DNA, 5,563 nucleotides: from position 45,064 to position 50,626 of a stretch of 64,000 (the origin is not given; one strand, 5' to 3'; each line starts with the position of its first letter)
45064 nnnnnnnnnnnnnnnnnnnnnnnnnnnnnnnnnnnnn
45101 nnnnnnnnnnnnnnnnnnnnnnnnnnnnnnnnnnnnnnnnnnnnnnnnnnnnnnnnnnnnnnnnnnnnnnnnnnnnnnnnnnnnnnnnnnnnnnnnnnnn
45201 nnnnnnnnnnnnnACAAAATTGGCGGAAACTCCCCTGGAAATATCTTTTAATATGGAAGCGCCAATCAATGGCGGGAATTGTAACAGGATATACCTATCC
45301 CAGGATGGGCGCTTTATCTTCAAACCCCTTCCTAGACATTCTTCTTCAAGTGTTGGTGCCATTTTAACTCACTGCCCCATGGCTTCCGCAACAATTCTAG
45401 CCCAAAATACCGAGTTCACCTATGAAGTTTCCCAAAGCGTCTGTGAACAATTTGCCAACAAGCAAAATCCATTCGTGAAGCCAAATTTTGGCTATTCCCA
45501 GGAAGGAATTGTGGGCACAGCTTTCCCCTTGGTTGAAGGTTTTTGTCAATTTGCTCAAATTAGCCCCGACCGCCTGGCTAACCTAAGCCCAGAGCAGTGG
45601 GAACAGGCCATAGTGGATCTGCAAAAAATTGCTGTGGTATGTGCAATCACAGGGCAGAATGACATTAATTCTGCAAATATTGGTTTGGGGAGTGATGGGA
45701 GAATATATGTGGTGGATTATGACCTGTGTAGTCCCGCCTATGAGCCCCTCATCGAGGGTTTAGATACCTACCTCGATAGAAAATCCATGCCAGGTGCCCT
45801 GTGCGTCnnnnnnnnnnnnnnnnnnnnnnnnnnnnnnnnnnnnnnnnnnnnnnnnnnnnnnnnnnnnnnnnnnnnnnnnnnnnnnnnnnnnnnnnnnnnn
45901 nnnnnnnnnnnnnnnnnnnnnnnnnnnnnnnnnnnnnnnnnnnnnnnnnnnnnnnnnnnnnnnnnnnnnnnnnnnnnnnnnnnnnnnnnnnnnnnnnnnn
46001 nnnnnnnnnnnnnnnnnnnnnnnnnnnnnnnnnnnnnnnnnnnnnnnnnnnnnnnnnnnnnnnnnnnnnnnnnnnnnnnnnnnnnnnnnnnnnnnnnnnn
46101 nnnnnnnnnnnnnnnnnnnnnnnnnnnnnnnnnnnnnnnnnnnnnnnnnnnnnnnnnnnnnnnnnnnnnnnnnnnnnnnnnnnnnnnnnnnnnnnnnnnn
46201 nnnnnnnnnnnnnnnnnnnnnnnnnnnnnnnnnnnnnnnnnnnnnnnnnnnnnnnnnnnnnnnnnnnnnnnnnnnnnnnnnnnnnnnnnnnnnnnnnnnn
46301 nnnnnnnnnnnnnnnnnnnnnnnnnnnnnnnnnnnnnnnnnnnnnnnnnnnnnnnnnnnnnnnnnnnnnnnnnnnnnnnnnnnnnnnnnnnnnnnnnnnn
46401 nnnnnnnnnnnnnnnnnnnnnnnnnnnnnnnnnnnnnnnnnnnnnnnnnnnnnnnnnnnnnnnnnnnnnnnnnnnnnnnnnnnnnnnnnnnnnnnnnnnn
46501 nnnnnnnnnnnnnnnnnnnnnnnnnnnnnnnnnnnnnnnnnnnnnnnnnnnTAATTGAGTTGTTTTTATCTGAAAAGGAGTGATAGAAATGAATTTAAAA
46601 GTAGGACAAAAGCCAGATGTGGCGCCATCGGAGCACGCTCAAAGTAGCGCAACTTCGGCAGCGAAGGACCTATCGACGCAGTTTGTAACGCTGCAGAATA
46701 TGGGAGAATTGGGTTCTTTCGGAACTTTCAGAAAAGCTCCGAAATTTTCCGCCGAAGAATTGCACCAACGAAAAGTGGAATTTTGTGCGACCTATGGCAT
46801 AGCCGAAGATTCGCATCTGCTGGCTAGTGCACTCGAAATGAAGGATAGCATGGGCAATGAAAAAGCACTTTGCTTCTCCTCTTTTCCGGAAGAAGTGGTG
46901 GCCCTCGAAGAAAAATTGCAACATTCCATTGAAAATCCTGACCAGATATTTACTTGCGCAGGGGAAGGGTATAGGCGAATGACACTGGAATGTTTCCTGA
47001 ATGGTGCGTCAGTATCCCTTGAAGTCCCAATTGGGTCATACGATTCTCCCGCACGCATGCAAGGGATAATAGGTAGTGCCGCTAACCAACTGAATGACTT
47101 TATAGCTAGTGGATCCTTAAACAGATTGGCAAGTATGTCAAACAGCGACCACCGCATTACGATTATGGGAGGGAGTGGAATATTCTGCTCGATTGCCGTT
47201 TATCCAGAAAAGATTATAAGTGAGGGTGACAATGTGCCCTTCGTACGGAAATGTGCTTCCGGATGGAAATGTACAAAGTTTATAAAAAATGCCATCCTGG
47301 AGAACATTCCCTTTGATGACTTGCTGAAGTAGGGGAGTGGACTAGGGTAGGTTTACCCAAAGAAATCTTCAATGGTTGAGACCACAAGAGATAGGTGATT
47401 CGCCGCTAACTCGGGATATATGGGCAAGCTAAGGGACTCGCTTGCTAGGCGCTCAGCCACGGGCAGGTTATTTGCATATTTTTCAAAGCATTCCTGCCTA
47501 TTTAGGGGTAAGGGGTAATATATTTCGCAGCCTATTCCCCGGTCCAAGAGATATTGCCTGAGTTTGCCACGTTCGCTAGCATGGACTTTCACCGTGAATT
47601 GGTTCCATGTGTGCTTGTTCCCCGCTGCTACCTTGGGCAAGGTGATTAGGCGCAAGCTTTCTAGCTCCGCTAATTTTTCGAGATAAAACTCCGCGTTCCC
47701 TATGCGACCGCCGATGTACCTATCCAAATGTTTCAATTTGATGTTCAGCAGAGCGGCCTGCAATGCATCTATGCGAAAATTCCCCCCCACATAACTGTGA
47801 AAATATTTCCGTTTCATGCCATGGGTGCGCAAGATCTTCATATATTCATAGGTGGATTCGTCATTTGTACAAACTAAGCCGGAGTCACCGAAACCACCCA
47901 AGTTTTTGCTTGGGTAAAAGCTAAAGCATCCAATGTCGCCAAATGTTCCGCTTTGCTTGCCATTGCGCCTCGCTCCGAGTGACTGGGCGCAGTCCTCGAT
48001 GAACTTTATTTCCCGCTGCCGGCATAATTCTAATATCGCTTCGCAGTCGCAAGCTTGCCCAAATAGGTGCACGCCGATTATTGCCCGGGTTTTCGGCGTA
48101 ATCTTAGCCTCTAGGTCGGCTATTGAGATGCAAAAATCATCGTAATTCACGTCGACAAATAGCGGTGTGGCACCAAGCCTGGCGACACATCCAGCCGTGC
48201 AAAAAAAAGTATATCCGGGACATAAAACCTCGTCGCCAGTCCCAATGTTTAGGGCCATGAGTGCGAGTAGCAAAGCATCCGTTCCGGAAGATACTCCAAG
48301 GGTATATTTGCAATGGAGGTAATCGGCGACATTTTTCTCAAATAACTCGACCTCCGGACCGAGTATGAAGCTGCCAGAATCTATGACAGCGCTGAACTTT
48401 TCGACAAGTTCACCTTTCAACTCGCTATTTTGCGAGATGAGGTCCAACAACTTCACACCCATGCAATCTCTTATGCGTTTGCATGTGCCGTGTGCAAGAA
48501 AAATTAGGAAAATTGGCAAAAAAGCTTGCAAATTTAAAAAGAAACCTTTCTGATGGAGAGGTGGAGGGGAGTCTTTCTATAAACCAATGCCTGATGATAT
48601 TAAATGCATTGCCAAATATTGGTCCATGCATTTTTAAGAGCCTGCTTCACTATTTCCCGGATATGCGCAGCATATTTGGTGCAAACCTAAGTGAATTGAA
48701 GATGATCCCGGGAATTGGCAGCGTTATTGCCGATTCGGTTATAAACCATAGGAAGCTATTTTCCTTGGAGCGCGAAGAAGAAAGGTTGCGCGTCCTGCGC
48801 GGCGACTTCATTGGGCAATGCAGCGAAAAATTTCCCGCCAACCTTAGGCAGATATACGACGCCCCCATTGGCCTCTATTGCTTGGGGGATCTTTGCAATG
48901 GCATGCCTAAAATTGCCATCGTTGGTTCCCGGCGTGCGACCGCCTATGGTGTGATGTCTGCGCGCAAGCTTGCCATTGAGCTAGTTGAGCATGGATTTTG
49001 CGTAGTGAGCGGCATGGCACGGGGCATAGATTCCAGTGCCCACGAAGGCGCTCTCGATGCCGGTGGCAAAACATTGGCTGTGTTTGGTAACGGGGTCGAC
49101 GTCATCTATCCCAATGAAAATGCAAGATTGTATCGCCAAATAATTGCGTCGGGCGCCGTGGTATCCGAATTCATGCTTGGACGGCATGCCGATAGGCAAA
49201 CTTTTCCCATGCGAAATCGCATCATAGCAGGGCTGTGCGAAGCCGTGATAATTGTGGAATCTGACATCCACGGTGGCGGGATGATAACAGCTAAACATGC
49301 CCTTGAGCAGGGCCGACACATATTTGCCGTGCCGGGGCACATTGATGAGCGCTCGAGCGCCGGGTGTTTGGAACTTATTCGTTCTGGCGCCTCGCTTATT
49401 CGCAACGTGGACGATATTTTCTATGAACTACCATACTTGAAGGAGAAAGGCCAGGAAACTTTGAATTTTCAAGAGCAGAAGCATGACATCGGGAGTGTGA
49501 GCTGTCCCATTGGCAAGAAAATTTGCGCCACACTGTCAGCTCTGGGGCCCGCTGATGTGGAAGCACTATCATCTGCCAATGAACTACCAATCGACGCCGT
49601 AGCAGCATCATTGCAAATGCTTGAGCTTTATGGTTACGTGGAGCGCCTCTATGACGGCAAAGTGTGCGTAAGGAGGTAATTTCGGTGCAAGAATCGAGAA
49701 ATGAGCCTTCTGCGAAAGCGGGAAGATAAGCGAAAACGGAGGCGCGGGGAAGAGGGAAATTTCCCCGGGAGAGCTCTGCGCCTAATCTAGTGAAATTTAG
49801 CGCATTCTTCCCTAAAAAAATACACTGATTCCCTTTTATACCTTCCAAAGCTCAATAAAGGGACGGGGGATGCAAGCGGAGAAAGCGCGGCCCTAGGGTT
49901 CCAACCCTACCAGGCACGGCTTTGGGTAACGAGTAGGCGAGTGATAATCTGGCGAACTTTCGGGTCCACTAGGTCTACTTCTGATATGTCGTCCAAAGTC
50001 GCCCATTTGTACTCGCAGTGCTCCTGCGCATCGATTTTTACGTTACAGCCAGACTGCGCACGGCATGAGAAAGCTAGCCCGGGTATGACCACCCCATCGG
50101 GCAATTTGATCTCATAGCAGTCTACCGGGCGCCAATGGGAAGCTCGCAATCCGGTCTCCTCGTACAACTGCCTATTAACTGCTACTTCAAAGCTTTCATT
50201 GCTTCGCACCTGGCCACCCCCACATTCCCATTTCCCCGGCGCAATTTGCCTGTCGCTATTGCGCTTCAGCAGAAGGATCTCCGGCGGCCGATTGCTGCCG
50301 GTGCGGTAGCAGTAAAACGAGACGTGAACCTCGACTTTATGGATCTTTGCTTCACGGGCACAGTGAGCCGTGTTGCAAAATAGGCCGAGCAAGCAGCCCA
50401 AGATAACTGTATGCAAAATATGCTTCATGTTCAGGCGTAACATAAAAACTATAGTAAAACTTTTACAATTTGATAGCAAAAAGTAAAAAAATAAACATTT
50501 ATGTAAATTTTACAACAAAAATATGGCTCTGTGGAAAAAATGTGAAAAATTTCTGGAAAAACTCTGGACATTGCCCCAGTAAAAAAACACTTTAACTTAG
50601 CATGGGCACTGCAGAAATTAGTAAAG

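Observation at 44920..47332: Second, divergent paralogue whose catalytic loop has lost Arg/His, plus a co-transcribed 247-aa orphan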

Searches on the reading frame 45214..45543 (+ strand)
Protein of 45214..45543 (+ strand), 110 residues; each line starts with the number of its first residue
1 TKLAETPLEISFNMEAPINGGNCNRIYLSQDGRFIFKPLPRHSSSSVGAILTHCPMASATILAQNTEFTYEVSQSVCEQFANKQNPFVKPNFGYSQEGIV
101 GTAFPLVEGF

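Call 98: search_solved_structures(query=A8, max_evalue=10, show_alignments=3)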
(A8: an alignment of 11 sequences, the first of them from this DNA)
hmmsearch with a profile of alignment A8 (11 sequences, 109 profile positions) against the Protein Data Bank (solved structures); distinct sequences matched with E-value up to 10: 1.
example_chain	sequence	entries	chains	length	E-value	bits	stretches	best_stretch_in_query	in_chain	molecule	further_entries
2mqa_A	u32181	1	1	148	0.77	13.2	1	40-86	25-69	Minor ampullate fibroin 1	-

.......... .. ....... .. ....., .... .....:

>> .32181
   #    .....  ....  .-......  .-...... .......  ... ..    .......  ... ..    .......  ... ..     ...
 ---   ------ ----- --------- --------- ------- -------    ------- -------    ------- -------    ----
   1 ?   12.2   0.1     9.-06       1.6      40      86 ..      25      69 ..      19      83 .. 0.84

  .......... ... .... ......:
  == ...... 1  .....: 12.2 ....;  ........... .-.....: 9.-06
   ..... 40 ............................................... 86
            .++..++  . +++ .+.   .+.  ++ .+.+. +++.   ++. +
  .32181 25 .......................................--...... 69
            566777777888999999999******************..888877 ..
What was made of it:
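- On Type II PI4K: The N-lobe profile (GxxN...FKP) matches no kinase (call 98).
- The N-lobe profile alone matches no kinase (call 98).
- Tried and rejected: The N-lobe-only profile against PDB found nothing (call 98).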

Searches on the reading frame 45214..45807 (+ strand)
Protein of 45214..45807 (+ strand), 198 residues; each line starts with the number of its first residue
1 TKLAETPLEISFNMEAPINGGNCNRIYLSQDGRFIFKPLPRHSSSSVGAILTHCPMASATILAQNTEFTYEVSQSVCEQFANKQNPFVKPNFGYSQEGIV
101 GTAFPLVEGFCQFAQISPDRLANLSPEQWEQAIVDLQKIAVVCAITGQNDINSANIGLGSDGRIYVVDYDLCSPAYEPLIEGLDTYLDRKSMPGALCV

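Call 70: search_solved_structures(query=A6, max_evalue=10, show_alignments=5)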
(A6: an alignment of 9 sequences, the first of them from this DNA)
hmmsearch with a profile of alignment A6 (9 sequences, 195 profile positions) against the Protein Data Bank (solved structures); distinct sequences matched with E-value up to 10: 3.
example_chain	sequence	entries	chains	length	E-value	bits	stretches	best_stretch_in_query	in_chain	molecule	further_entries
3i0o_A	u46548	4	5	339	0.11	15.3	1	148-170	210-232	Spectinomycin phosphotransferase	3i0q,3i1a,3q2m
4pph_A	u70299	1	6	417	0.28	13.9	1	23-105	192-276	Conglutin gamma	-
6vvg_A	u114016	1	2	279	1.5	11.6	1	94-174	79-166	Arginine kinase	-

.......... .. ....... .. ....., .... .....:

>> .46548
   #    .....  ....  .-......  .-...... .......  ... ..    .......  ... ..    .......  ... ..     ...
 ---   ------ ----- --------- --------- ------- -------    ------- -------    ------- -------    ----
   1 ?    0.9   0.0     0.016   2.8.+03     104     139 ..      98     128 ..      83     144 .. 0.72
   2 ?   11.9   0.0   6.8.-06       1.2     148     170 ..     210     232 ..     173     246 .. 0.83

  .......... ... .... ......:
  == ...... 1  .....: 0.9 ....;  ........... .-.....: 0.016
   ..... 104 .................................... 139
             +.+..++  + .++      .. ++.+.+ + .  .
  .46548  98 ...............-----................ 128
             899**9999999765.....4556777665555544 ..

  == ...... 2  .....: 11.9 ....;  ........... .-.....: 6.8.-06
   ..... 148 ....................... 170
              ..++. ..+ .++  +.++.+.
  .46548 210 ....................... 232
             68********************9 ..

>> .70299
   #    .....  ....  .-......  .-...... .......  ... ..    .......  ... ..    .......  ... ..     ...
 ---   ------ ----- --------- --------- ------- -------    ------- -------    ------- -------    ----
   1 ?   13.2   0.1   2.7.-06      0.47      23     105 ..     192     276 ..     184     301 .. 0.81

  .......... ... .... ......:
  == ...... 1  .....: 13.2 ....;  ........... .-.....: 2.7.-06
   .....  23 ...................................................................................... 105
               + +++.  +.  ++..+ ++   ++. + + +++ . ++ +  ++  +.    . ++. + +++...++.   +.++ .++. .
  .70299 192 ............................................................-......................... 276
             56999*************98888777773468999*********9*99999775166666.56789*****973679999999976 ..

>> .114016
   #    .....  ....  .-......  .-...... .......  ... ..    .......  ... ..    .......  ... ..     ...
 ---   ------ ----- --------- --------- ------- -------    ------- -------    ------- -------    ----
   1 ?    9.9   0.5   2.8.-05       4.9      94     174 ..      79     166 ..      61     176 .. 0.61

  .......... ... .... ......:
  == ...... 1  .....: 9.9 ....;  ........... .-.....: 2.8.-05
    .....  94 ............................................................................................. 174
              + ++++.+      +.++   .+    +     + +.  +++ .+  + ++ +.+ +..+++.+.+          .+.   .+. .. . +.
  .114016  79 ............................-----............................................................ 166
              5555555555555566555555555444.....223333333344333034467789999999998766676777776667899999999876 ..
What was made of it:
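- On Protein-kinase-like superfamily: The B-only profile gives E 0.11 (call 70).
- Closest known: Aminoglycoside/choline-kinase type phosphotransferases. Same: APH(9) is the best PDB hit of the B-only profile: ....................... against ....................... (call 70).
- The B-only profile's best hit is APH(9), on the same loop (call 70). The best PDB match of the B-only profile is spectinomycin phosphotransferase APH(9), on the Brenner-type loop (E 0.11; call 70).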

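Call 75: search_solved_structures(query=A7, max_evalue=10, show_alignments=5)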
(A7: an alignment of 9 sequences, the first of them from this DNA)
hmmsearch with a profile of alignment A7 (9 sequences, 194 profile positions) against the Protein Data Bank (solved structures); distinct sequences matched with E-value up to 10: 69 (the best 60 are shown).
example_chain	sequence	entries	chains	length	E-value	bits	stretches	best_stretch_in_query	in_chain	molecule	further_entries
7pw6_A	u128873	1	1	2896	0.028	17.1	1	126-174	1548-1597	Serine/threonine-protein kinase SMG1,Serine/threonine-protein kinase SMG1,Serine/threonine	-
6z3r_A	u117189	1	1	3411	0.033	16.9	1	126-174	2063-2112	Serine/threonine-protein kinase SMG1,Serine/threonine-protein kinase SMG1,SMG1,Serine/thre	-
6l53_A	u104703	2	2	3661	0.034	16.9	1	126-174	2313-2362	Serine/threonine-protein kinase SMG1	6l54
7pw4_A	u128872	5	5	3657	0.038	16.7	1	126-174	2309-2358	Serine/threonine-protein kinase SMG1,Serine/threonine-protein kinase SMG1,Serine/threonine | SMG1,Serine/threonine-protein kinase SMG1,SMG1,Serine/threonine-pro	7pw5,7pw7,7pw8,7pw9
6gl3_A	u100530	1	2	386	0.039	16.7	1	129-184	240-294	Phosphatidylinositol 4-kinase beta,Phosphatidylinositol 4-kinase beta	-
8q6f_A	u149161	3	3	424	0.042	16.6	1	129-183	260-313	Phosphatidylinositol 4-kinase beta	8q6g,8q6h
5c46_E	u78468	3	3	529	0.06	16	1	129-183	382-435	Phosphatidylinositol 4-kinase beta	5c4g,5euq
8vof_A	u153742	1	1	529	0.062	16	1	129-183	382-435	Isoform 2 of Phosphatidylinositol 4-kinase beta,Isoform 2 of Phosphatidylinositol 4-kinase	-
4d0l_A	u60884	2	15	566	0.066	15.9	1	129-183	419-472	PHOSPHATIDYLINOSITOL 4-KINASE BETA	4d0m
4wae_A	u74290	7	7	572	0.067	15.9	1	129-183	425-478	Phosphatidylinositol 4-kinase beta,Phosphatidylinositol 4-kinase beta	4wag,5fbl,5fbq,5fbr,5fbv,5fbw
1gzk_A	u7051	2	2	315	0.097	15.4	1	68-173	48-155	RAC-BETA SERINE/THREONINE PROTEIN KINASE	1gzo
1gzn_A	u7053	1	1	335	0.11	15.2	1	68-173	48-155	RAC-BETA SERINE/THREONINE PROTEIN KINASE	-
3d0e_A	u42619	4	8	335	0.11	15.2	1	68-173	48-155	RAC-beta serine/threonine-protein kinase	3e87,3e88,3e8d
1o6k_A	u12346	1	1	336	0.11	15.2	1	68-173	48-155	RAC-BETA SERINE/THREONINE PROTEIN KINASE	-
1o6l_A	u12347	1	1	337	0.11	15.2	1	68-173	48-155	RAC-BETA SERINE/THREONINE PROTEIN KINASE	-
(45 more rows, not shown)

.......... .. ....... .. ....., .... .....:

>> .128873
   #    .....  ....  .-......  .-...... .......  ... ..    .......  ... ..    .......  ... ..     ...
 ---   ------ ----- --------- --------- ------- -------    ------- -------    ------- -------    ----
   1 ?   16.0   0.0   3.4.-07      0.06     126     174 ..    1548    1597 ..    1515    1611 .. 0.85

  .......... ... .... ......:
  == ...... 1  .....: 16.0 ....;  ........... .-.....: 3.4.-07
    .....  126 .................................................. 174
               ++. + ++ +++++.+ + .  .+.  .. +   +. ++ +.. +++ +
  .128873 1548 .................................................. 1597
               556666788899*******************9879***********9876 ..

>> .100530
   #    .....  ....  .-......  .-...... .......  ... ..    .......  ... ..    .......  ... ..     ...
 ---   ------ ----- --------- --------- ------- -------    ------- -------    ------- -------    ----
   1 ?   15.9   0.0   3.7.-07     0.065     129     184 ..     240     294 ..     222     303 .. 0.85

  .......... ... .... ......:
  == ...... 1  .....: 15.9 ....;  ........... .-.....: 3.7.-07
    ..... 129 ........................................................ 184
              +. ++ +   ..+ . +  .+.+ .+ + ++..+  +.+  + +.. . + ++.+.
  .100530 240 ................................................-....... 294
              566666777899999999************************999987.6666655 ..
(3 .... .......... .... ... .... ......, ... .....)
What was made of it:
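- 45649..45723 (+): Catalytic loop T244-G-Q246-N-D248-I-N250-S-A-N253 and metal-binding D266-Y-D268. Aligns with the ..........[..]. segments of SMG1 and PI4KB, and with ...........DWD of APH(9) (calls 70, 75).
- On Protein-kinase-like superfamily: They align with DRHxxN...D of SMG1 and PI4KB, and with SDIHAGN...D of APH(9) (calls 70, 75). However, all 60 listed PDB hits of the joint profile are kinases in the correct register (call 75).
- Closest known: PI3K/PI4K/PIKK catalytic domain. Same: These chains are the best PDB matches of the joint A+B profile (call 75).
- All 60 listed are kinases, aligned on the catalytic and DFG loops: SMG1 0.028, PI4KB 0.04, AKT 0.1, mTOR 0.4 (call 75). All 60 listed PDB hits of the joint profile are kinases, aligned in the correct register (call 75).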

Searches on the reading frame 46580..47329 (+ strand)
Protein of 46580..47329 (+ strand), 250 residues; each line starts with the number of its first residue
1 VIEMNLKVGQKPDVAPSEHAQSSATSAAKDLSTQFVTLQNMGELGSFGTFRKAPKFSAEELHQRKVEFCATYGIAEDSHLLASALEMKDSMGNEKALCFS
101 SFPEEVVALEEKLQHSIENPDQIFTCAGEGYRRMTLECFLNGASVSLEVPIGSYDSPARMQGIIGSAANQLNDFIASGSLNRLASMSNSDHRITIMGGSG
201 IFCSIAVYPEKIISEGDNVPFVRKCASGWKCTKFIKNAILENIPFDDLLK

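Call 4: search_protein_families(library=pfam, proteins=[window:46580-47329:+], max_evalue=1)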
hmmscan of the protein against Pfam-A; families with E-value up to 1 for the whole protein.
window:46580-47329:+ (250 aa): 0 families

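Call 19: search_protein_families(library=ncbifam, proteins=[window:46580-47329:+], max_evalue=0.01)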
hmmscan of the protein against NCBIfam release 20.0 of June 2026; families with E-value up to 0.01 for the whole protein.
window:46580-47329:+ (250 aa): 0 families

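Call 57: search_solved_structures(query=A4, max_evalue=10, show_alignments=2)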
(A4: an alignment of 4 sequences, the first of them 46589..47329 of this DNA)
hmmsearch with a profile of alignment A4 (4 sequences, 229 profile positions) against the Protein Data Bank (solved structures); distinct sequences matched with E-value up to 10: 13.
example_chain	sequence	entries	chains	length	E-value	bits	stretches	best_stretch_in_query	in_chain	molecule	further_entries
3chb_D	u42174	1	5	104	0.07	15.7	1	90-140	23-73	CHOLERA TOXIN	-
1eei_D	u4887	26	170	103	0.076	15.6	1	90-139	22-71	PROTEIN (CHOLERA TOXIN B) | CHOLERA TOXIN B SUBUNIT PENTAMER | cholera toxin B subunit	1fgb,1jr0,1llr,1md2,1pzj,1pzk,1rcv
1g8z_D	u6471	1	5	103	0.078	15.5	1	90-139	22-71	CHOLERA TOXIN B PROTEIN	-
2chb_D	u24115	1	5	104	0.078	15.5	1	90-139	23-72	CHOLERA TOXIN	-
7lvb_D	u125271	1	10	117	0.095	15.2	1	90-139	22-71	Cholera enterotoxin B-subunit,Surface protein gp120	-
1ct1_D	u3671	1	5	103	0.22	14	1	90-139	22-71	CHOLERA TOXIN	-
1chp_D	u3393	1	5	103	0.34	13.4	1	90-139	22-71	CHOLERA TOXIN B PENTAMER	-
4cn0_A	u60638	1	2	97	0.35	13.4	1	176-222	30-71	PROTEIN AHNAK2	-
3efx_D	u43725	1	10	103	0.36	13.3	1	98-139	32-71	Cholera enterotoxin subunit B, Heat-labile enterotoxin B chain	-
1chq_D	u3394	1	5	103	0.51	12.9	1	90-139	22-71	CHOLERA TOXIN B PENTAMER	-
5elc_A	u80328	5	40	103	0.56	12.7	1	90-139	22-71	Cholera enterotoxin subunit B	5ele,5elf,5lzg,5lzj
6hsv_A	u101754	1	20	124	0.77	12.3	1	90-139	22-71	Toxin B subunit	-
1xtc_D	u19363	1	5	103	0.79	12.2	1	90-141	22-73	CHOLERA TOXIN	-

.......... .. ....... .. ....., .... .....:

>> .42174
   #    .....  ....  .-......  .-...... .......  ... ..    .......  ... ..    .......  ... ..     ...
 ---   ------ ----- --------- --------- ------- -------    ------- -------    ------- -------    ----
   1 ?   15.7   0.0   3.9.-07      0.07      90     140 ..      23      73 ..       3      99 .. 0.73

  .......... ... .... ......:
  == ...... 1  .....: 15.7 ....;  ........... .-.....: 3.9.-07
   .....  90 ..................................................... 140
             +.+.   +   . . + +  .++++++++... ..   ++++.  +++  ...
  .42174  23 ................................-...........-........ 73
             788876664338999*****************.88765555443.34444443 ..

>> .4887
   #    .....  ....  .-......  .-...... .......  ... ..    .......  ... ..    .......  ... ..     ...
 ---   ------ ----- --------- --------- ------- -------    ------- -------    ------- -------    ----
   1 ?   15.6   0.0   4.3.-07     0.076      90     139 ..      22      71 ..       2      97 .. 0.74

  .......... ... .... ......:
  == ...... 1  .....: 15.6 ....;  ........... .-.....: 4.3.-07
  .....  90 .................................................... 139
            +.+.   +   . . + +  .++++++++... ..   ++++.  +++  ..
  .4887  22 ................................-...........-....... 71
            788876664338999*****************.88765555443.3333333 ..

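Call 58: search_protein_families(library=pfam, alignment_id=A4, max_evalue=1)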
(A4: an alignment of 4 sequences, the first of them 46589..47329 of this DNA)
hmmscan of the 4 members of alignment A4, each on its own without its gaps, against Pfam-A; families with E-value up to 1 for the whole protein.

A. member 1, window:46589-47329:+ (247 aa): 0 families

B. families by the number of members that match (of 4 scanned): 1 family
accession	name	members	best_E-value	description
PF09499.16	RE_ApaLI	1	0.13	ApaLI-like restriction endonuclease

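Call 67: search_solved_structures(query=A5, max_evalue=10, show_alignments=1)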
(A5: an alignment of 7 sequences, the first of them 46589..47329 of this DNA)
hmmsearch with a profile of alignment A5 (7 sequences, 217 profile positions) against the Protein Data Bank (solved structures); distinct sequences matched with E-value up to 10: 0.
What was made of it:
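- Tried and rejected: A cholera-toxin-B-like hit of the 4-sequence B2 profile (E 0.07; call 57) disappeared with the 7-sequence profile (call 67).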

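Call 93: search_protein_families(library=padloc, proteins=[window:46589-47329:+], max_evalue=1)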
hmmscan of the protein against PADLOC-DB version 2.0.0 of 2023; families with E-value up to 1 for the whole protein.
window:46589-47329:+ (247 aa): 0 families

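Call 104: find_related_loci(query=A9, collection=metagenome_contigs, flank=4000)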
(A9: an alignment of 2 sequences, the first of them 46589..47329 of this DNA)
Query A9 (247 aa) in metagenome_contigs; peptide patterns used: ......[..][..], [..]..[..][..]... (x = any residue, [..] = any of these).
185 stretches matched a pattern, but none encodes a relative of the query by tblastn (E <= 1e-3).
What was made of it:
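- Tried and rejected: The metagenome scan with B2 patterns found nothing (call 104).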

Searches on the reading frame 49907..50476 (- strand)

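Call 47: search_protein_families(library=pfam, proteins=[window:49907-50476:-], max_evalue=0.001)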
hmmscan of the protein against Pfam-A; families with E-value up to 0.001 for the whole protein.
window:49907-50476:- (189 aa): 1 family
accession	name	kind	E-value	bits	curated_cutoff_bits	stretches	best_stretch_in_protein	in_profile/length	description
PF00293.34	NUDIX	-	9.7e-13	48.7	21.1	1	51-178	3-131/134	NUDIX domain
